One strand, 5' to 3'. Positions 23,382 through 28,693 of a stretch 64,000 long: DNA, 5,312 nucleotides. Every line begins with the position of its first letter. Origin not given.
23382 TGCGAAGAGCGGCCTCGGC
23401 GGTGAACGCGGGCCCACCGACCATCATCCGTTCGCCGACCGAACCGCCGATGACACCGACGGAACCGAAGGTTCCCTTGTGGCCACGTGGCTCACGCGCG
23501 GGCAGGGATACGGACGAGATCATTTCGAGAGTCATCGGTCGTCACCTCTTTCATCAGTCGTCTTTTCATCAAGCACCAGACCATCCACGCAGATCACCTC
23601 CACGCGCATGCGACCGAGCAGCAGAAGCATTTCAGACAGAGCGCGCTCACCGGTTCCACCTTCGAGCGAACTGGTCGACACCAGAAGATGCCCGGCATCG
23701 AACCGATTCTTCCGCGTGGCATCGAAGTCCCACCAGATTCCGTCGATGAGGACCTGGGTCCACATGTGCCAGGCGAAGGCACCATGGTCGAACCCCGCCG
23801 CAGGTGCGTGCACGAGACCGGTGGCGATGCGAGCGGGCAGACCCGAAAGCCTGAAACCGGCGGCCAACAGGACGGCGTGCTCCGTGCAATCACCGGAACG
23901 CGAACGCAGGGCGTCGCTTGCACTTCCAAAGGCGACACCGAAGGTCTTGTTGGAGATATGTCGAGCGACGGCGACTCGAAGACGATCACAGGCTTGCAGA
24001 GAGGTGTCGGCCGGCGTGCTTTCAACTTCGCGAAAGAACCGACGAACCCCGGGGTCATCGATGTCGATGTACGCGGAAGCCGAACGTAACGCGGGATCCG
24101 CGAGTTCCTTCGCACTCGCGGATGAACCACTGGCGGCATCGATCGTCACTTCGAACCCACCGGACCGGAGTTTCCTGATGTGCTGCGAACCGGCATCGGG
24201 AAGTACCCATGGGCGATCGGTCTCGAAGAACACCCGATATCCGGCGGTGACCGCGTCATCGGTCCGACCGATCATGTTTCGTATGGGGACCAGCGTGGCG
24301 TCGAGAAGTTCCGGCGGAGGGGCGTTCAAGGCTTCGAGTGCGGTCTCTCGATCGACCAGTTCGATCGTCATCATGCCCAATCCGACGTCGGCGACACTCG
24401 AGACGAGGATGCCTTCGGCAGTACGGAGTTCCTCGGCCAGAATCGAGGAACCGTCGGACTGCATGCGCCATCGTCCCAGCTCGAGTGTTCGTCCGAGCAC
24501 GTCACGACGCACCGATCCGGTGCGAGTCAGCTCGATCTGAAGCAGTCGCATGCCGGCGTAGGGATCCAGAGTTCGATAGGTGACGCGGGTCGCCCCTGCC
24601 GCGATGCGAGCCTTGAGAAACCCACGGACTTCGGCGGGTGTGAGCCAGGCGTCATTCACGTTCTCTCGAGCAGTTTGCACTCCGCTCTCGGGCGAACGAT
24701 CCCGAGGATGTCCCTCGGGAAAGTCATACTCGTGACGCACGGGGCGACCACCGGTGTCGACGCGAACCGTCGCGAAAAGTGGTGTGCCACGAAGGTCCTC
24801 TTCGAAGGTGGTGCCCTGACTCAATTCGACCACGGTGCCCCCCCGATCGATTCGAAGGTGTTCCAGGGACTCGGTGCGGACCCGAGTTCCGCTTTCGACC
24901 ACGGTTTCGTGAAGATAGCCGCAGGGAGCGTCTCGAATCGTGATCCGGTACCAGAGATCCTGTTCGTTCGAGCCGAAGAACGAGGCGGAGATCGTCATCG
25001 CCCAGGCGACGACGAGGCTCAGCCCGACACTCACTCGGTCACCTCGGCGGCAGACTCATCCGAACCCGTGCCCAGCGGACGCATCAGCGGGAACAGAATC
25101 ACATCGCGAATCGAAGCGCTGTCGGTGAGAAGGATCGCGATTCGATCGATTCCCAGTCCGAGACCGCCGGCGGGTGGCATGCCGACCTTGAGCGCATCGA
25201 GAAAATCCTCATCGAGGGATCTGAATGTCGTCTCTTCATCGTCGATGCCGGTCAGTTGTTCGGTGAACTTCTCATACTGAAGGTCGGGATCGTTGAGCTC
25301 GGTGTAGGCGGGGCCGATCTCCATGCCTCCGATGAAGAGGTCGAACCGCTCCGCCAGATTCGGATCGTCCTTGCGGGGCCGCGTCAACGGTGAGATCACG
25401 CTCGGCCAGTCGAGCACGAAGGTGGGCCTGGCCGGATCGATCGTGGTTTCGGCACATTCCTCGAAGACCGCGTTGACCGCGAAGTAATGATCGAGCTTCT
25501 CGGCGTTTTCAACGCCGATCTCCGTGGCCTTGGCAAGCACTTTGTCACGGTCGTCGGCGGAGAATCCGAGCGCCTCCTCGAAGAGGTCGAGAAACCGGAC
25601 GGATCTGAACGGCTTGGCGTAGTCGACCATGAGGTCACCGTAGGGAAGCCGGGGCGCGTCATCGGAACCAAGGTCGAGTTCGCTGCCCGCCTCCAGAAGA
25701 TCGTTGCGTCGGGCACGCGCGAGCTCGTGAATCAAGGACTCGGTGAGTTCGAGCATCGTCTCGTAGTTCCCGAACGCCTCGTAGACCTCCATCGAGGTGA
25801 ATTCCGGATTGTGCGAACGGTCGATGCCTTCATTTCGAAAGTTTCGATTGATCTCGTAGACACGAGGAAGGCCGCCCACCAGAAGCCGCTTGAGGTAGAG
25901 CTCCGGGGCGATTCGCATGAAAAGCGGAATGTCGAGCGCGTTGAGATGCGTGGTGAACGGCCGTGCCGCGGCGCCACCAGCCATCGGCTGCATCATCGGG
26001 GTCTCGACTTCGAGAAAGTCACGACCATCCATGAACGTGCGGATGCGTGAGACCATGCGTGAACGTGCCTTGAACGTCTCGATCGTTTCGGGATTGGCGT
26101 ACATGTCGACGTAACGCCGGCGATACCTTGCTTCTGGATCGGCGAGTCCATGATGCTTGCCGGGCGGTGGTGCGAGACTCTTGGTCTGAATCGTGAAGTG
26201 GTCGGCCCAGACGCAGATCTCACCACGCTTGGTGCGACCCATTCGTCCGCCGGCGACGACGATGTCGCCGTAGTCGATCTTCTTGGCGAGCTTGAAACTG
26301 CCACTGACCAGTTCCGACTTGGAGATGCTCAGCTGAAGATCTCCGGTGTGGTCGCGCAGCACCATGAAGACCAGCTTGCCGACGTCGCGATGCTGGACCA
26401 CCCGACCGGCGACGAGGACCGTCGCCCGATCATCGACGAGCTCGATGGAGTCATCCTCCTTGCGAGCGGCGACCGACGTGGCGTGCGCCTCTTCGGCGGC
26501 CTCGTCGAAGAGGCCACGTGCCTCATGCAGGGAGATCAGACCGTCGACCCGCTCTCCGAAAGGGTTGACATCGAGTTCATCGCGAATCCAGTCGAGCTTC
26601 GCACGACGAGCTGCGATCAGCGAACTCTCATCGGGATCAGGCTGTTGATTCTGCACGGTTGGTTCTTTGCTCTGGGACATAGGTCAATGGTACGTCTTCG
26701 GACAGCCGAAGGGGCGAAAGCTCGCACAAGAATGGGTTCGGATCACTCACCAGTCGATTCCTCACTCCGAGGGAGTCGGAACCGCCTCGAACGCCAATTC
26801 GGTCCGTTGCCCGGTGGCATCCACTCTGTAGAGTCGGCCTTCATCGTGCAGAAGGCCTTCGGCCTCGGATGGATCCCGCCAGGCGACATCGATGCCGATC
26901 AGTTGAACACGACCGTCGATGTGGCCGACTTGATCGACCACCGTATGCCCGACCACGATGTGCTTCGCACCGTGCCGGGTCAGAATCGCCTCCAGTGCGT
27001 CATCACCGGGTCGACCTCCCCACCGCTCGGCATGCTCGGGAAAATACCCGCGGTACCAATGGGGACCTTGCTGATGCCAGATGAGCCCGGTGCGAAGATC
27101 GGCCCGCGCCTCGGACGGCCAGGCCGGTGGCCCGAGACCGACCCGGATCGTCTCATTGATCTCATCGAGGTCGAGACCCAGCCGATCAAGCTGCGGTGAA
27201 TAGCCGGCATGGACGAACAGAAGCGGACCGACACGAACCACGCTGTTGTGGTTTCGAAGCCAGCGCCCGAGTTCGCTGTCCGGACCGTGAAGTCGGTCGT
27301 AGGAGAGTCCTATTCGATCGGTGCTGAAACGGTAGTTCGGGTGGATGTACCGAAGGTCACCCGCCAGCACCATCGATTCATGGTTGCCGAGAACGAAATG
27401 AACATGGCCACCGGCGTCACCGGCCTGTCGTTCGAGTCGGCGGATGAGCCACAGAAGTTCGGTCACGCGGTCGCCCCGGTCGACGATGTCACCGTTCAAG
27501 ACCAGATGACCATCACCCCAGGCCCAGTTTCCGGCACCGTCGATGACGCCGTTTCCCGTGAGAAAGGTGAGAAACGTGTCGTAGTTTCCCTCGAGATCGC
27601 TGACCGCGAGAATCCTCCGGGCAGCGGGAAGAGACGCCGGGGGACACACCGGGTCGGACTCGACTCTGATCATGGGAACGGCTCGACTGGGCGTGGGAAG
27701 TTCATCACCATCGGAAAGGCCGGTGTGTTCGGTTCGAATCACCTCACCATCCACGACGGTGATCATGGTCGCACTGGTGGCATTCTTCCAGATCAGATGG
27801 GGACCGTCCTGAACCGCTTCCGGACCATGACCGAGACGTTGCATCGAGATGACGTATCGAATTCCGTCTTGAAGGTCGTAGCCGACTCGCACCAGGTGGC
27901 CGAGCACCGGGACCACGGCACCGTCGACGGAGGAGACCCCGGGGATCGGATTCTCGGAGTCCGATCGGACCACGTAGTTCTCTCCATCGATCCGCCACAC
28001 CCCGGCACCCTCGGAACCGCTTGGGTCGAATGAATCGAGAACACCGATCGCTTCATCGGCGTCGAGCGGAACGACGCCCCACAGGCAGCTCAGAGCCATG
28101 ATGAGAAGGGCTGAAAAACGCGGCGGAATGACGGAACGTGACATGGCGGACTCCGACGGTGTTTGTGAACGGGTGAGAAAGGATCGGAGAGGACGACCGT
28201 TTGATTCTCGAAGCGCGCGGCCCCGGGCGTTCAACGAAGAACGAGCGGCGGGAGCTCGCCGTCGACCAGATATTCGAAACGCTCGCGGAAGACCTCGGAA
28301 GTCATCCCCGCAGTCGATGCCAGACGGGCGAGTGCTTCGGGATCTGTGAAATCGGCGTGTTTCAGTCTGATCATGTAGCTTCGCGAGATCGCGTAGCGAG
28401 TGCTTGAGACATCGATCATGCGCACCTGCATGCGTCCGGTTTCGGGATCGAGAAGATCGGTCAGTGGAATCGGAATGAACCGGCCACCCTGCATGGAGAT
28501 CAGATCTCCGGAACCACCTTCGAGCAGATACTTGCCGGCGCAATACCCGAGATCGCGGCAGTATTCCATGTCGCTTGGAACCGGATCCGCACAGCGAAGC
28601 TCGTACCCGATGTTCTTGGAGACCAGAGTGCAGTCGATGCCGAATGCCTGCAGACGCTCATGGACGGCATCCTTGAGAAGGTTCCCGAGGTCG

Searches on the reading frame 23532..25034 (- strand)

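Call 17: search_protein_families(library=pfam, proteins=[window:23532-25034:-], max_evalue=0.001)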
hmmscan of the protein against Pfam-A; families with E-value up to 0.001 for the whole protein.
window:23532-25034:- (500 aa): 2 families
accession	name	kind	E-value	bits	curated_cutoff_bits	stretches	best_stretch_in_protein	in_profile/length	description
PF01841.26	Transglut_core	-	8e-14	52.3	23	1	342-439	11-108/108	Transglutaminase-like superfamily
PF13471.12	Transglut_core3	-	0.001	19.4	26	0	346-428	24-97/117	Transglutaminase-like superfamily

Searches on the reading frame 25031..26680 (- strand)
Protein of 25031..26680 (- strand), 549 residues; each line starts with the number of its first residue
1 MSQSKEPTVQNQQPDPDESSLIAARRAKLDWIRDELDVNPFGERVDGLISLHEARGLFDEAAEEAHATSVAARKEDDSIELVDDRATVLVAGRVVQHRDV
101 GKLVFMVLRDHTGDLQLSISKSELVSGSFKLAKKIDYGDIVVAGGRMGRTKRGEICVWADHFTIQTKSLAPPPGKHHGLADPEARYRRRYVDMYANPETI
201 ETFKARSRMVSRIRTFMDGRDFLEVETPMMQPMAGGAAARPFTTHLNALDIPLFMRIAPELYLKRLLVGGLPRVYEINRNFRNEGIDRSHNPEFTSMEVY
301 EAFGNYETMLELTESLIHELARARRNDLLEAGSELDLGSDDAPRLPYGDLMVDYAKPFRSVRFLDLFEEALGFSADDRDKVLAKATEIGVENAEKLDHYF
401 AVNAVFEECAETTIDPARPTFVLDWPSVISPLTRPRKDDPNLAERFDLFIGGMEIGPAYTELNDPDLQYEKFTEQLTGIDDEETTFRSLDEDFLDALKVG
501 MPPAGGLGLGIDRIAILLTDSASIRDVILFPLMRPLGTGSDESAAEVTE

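Call 17: search_protein_families(library=pfam, proteins=[window:25031-26680:-], max_evalue=0.001)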
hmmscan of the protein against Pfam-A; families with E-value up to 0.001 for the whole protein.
window:25031-26680:- (549 aa): 3 families
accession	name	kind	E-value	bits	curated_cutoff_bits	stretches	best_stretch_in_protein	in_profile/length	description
PF00152.25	tRNA-synt_2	-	6.1e-84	282.1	25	1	182-533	2-307/308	tRNA synthetases class II (D, K and N)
PF01336.31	tRNA_anti-codon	-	2.5e-12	47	27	1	88-163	1-73/75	OB-fold nucleic acid binding domain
PF01409.25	tRNA-synt_2d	-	0.00062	19.7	19.8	0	274-300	105-131/246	tRNA synthetases class II core domain (F)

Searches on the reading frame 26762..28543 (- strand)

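Call 17: search_protein_families(library=pfam, proteins=[window:26762-28543:-], max_evalue=0.001)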
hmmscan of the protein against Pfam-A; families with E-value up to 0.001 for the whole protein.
window:26762-28543:- (593 aa): 1 family
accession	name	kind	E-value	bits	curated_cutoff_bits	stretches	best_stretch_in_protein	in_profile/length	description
PF00149.33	Metallophos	-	1.1e-12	49.2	21.5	1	310-536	2-190/191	Calcineurin-like phosphoesterase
